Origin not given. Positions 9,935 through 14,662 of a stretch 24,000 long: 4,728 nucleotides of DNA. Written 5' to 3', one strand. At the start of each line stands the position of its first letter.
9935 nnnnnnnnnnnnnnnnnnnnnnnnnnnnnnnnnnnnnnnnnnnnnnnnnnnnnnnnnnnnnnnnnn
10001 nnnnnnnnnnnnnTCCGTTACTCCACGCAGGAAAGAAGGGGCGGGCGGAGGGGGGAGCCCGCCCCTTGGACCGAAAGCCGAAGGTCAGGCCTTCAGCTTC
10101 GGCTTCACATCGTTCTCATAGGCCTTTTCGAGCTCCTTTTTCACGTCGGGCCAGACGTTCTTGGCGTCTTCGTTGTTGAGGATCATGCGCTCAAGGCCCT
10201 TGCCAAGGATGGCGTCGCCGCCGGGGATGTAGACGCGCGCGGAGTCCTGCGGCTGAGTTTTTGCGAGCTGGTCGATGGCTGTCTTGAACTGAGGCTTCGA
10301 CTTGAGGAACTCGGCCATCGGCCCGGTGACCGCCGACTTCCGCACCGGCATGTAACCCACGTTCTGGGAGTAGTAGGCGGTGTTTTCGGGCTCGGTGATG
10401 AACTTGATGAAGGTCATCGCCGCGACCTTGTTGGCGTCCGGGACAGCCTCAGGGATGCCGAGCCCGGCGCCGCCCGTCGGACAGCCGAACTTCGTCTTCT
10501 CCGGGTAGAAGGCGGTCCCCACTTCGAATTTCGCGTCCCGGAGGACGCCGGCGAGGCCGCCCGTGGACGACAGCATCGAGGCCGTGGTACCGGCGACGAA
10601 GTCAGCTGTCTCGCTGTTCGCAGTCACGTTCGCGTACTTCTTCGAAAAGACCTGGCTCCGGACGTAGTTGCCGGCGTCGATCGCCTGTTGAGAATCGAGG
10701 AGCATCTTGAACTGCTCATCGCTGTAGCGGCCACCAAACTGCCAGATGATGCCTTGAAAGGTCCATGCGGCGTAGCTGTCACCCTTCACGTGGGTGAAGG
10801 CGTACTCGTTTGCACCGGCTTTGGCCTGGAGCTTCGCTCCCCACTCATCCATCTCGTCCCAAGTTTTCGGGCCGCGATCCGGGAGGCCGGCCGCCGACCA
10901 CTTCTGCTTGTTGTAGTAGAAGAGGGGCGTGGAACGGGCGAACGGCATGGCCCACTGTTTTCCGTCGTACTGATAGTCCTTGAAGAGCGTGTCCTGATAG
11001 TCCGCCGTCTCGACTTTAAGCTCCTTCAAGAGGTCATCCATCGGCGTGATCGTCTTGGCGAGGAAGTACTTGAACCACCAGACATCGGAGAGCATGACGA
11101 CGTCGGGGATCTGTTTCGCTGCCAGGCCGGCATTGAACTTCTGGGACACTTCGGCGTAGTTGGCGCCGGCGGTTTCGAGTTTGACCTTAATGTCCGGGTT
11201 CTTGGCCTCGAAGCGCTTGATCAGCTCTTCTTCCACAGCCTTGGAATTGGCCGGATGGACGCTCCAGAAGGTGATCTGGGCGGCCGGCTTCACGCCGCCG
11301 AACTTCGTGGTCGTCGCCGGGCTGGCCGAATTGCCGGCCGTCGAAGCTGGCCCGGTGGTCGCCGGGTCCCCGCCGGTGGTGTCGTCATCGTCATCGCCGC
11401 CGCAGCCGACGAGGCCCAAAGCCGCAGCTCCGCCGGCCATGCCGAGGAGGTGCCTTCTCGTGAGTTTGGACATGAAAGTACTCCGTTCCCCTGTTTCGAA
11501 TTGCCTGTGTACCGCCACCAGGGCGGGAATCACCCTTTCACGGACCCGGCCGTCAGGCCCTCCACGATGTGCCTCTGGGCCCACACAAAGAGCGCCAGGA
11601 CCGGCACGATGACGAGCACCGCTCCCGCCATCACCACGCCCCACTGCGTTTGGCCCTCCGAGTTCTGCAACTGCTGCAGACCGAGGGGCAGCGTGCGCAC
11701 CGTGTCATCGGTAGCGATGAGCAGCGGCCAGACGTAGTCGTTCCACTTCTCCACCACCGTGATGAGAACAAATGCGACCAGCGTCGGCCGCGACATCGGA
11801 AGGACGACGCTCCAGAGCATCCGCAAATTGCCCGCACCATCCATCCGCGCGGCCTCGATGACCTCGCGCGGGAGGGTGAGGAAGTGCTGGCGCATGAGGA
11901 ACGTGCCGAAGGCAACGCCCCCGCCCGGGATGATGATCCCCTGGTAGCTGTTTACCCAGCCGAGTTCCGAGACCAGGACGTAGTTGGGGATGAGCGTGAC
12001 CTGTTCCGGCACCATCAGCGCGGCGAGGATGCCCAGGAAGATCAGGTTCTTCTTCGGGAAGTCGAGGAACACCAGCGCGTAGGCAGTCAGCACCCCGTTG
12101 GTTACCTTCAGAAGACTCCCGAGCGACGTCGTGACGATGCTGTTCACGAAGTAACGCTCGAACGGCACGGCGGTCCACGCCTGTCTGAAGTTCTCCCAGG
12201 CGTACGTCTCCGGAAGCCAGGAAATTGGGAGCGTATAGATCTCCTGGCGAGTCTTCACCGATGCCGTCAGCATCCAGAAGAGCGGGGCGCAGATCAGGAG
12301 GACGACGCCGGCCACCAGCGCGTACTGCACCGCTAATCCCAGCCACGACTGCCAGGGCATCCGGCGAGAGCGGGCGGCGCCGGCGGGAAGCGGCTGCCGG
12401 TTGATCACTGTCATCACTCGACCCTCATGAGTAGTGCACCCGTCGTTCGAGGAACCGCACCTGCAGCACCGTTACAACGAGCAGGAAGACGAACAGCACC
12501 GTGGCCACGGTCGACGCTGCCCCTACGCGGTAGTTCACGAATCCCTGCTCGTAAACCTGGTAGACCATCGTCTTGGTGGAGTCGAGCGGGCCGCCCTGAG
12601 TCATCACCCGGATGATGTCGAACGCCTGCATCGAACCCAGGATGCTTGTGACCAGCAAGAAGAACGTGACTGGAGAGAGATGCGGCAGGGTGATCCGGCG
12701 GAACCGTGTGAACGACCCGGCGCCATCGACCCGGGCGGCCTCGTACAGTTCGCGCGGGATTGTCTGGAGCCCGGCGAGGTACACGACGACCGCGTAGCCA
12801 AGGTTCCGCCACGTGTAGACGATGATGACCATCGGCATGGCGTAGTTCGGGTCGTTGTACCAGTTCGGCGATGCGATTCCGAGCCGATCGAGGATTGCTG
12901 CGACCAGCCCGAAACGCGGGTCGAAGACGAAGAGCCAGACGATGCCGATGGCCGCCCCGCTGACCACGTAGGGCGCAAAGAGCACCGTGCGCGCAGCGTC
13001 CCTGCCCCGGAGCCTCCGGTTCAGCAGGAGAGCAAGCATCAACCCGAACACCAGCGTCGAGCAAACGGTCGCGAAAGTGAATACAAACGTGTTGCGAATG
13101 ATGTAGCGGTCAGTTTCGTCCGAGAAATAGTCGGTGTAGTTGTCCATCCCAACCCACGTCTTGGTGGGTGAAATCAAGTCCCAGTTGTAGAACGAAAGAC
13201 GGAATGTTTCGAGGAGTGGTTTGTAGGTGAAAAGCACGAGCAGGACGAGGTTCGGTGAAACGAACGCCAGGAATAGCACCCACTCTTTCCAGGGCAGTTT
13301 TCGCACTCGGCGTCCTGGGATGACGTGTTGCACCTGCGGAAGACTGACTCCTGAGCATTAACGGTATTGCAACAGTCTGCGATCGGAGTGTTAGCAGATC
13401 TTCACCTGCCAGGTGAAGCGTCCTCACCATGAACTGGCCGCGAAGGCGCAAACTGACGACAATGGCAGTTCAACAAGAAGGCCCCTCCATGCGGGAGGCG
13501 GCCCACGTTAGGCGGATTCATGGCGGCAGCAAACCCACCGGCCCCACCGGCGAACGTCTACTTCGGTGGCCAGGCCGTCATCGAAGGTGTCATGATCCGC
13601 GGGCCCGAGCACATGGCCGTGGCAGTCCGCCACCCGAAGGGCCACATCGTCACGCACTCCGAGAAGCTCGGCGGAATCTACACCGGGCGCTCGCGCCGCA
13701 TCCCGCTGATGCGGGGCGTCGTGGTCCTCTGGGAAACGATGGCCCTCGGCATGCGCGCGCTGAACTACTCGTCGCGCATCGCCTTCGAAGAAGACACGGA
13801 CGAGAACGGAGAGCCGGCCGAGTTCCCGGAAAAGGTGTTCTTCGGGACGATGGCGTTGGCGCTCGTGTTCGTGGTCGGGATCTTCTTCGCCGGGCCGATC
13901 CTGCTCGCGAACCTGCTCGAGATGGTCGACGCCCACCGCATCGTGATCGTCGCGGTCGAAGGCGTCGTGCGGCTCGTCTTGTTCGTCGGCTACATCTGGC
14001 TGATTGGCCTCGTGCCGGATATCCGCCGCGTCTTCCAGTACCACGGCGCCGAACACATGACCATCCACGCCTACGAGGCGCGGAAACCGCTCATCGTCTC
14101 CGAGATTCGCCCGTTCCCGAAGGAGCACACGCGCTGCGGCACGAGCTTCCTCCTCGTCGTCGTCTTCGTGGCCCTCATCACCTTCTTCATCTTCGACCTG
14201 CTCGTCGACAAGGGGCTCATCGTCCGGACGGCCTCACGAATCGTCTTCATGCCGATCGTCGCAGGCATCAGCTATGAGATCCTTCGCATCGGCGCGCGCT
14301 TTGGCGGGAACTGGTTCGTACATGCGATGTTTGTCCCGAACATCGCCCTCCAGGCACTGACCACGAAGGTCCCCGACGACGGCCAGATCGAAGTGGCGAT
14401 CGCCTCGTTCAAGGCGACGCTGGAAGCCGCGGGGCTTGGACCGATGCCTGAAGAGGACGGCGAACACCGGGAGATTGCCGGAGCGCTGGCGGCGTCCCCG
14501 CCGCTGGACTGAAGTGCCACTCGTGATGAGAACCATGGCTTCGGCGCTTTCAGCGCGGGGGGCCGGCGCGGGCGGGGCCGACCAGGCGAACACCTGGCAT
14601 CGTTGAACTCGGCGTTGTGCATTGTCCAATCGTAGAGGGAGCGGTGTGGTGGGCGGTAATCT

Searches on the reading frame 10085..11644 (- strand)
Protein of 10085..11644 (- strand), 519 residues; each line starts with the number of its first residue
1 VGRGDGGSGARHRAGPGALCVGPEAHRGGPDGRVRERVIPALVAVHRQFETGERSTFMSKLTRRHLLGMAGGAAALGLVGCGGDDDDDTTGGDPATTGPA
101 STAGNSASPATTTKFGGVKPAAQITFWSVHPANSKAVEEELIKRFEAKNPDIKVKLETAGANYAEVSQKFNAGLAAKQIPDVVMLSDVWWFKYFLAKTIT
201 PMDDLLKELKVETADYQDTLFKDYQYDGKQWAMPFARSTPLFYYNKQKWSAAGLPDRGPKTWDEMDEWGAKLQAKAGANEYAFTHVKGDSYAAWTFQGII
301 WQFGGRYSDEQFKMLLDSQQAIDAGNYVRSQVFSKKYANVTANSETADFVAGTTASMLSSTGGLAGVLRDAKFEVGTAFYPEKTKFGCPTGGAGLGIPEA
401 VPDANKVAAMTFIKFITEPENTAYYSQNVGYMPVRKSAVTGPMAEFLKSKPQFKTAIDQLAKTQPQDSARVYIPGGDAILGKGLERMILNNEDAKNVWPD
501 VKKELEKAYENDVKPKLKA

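Call 8: search_protein_families(library=pfam, proteins=[window:10085-11644:-], max_evalue=0.01)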
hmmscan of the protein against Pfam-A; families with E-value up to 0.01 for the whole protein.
window:10085-11644:- (519 aa): 2 families
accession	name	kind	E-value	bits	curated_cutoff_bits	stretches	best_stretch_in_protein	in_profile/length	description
PF13416.11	SBP_bac_8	-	8.6e-41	141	27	1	140-455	1-279/279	Bacterial extracellular solute-binding protein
PF01547.30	SBP_bac_1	-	2.8e-30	106.8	26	1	138-422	10-306/307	Bacterial extracellular solute-binding protein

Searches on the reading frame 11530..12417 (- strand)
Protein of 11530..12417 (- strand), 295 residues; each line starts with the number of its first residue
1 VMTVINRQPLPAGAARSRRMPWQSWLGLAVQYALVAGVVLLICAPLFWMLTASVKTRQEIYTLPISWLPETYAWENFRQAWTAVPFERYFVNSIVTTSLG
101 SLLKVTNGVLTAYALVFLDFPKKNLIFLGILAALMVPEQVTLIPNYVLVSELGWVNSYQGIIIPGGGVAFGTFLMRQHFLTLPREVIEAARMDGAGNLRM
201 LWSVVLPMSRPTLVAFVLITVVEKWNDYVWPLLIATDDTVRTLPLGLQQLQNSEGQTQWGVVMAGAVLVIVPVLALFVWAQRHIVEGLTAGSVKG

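Call 6: search_protein_families(library=pfam, proteins=[window:11530-12417:-], max_evalue=0.01)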
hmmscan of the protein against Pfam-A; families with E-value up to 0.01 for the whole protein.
window:11530-12417:- (295 aa): 1 family
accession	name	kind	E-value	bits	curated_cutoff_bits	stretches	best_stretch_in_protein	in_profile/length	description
PF00528.27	BPD_transp_1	-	2.3e-19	70.3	26.4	1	108-285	5-179/184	Binding-protein-dependent transport system inner membrane component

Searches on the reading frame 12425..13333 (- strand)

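Call 6: search_protein_families(library=pfam, proteins=[window:12425-13333:-], max_evalue=0.01)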
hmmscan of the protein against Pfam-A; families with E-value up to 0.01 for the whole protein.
window:12425-13333:- (302 aa): 2 families
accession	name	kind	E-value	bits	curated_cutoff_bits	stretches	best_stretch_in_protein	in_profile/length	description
PF00528.27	BPD_transp_1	-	1.2e-25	90.8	26.4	1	94-300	2-183/184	Binding-protein-dependent transport system inner membrane component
PF16192.10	PMT_4TMC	-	0.0055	16.6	32.4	1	54-139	26-114/202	C-terminal four TMM region of protein-O-mannosyltransferase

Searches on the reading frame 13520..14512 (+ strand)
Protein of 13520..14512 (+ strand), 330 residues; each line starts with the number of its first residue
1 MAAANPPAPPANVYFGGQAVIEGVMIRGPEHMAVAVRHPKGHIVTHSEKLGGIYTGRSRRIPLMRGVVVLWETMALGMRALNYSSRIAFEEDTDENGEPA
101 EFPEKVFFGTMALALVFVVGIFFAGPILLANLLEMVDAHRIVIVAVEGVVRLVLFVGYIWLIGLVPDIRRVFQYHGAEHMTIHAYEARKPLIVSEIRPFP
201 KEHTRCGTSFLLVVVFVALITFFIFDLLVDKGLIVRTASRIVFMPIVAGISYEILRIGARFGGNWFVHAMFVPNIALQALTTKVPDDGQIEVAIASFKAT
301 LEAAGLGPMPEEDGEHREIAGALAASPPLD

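Call 6: search_protein_families(library=pfam, proteins=[window:13520-14512:+], max_evalue=0.01)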
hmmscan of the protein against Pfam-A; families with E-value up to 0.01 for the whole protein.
window:13520-14512:+ (330 aa): 1 family
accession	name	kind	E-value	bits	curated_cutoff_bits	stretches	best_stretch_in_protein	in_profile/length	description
PF07136.16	DUF1385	-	6.1e-75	251.9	22.1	1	61-302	1-226/227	Protein of unknown function (DUF1385)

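Call 9: search_protein_families(library=ncbifam, proteins=[window:13520-14512:+], max_evalue=0.01)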
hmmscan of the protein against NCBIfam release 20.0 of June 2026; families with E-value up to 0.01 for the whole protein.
window:13520-14512:+ (330 aa): 0 families
